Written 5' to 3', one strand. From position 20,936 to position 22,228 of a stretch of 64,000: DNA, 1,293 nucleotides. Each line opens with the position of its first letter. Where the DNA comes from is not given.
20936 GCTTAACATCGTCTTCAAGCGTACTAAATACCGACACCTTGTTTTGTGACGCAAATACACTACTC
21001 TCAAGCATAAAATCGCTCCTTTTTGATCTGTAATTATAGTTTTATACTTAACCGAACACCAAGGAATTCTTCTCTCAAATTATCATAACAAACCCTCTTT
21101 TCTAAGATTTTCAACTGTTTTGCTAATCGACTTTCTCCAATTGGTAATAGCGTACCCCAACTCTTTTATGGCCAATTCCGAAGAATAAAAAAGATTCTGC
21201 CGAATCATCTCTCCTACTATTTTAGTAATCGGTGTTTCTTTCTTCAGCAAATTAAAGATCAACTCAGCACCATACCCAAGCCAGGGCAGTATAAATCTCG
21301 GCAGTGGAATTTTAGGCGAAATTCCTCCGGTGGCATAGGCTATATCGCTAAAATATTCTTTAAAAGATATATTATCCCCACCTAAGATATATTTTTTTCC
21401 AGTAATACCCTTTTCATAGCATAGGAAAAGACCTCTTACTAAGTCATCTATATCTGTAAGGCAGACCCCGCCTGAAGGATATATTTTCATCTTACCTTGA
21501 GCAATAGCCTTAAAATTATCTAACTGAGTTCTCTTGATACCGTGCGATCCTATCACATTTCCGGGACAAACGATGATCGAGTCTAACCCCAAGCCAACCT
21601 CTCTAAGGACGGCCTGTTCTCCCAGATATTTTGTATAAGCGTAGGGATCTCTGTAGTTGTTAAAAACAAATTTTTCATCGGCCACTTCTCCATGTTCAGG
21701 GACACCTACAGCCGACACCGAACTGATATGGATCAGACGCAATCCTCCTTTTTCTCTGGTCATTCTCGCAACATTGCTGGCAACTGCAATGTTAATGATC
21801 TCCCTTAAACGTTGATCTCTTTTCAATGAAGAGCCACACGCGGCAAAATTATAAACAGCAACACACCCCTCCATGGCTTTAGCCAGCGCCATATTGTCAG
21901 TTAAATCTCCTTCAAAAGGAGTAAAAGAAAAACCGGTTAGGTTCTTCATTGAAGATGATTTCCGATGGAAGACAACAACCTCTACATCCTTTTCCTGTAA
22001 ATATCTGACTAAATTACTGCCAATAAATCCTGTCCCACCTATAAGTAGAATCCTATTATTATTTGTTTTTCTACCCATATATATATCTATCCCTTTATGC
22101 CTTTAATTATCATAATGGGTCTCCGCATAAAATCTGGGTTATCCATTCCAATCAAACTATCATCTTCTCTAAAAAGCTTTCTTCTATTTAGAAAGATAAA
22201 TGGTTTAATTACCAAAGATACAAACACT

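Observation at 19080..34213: GDP-D-glycero-alpha-D-manno-heptose pathway with fused hddC-gmhB and relocated gmhA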

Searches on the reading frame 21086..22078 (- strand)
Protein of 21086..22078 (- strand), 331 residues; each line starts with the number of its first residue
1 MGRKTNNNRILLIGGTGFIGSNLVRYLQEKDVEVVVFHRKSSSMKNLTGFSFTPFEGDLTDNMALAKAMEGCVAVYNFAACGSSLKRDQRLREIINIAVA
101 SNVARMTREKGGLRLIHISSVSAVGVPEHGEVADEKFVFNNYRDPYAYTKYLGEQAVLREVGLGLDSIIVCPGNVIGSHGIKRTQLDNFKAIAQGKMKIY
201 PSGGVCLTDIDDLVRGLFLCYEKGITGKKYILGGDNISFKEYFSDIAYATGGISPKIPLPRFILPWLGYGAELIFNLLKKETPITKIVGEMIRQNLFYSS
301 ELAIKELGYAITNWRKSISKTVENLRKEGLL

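Call 4: search_protein_families(library=pfam, proteins=[window:21086-22078:-], max_evalue=0.001)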
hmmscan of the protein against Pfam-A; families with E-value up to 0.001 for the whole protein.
window:21086-22078:- (331 aa): 9 families
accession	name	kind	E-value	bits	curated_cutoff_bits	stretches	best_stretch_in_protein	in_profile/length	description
PF01370.27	Epimerase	-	1.6e-29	103.4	20.9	1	10-233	1-240/240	NAD dependent epimerase/dehydratase family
PF13460.12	NAD_binding_10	-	3.8e-16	59.9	27.2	1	14-176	1-147/184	NAD(P)H-binding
PF01073.25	3Beta_HSD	-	4.3e-14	52.6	22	1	12-159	2-159/280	3-beta hydroxysteroid dehydrogenase/isomerase family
PF16363.11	GDP_Man_Dehyd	-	5.7e-13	49.5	27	1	11-157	1-164/332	GDP-mannose 4,6 dehydratase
PF04321.23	RmlD_sub_bind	-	5.4e-11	42.5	27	1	9-160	2-139/287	RmlD substrate binding domain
PF07993.18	NAD_binding_4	-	3.2e-10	40.1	20.1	1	14-224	3-233/258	Male sterility protein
PF05368.20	NmrA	-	5.2e-07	30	27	1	7-87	2-85/298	NmrA-like family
PF02719.21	Polysacc_synt_2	-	0.00033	20.4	20.2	1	10-124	1-132/293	Polysaccharide biosynthesis protein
PF03435.24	Sacchrp_dh_NADP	-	0.00049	20.9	25.1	1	10-77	1-74/129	Saccharopine dehydrogenase NADP binding domain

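Call 6: search_protein_families(library=ncbifam, proteins=[window:21086-22078:-], max_evalue=0.001)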
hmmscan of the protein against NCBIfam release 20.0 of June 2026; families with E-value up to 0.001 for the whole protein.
window:21086-22078:- (331 aa): 22 families
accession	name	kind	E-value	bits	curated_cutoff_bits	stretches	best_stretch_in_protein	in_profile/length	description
TIGR03466.1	HpnA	hypoth_equivalog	4e-58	196.8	367.65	1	10-330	3-326/327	hopanoid-associated sugar epimerase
NF052578.1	StrlDmthSdmBMthl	equivalog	3.2e-35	122.5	600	1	11-265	4-260/328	sterol demethylase protein SdmB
NF042422.1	oxyalk_red_OleD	equivalog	9.2e-23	81.1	580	1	9-310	2-312/329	2-alkyl-3-oxoalkanoate reductase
NF042423.1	oxyalk_red_Shew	equivalog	2.3e-14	53.2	580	1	6-177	7-176/331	2-alkyl-3-oxoalkanoate reductase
TIGR01746.1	Thioester-redct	subfamily_domain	1.3e-11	44.3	213.35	1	70-202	87-225/371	thioester reductase domain-containing protein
TIGR02197.1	heptose_epim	equivalog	4.8e-11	42.4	274.6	1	10-160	1-152/316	ADP-glyceromanno-heptose 6-epimerase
NF005539.0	PRK07201.1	equivalog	1.3e-10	40.7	549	1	11-178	4-180/657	SDR family oxidoreductase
TIGR01181.1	dTDP_gluc_dehyt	equivalog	3.5e-10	39.5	365.1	1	9-236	1-246/321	dTDP-glucose 4,6-dehydratase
TIGR01179.1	galE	equivalog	1.1e-09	37.6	262.3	1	9-179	1-180/332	UDP-glucose 4-epimerase GalE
TIGR01214.1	rmlD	equivalog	2.5e-06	26.8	224.05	1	9-180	1-155/285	dTDP-4-dehydrorhamnose reductase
TIGR01777.1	yfcH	hypoth_equivalog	3.4e-06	26.8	207.35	1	10-79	1-65/292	TIGR01777 family oxidoreductase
NF050030.1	thlkprotThyD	equivalog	6.6e-06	25.5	400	1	10-96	3-95/305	thylakoid membrane protein ThyD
TIGR04180.1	EDH_00030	hypoth_equivalog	1.4e-05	24.3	475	1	10-155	1-154/297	NAD-dependent 4,6-dehydratase LegB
NF043036.1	ErythonDh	equivalog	2.9e-05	23.4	325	1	9-136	2-141/321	D-erythronate dehydrogenase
NF007582.0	PRK10217.1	equivalog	3e-05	23.3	698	0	8-48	2-42/355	dTDP-glucose 4,6-dehydratase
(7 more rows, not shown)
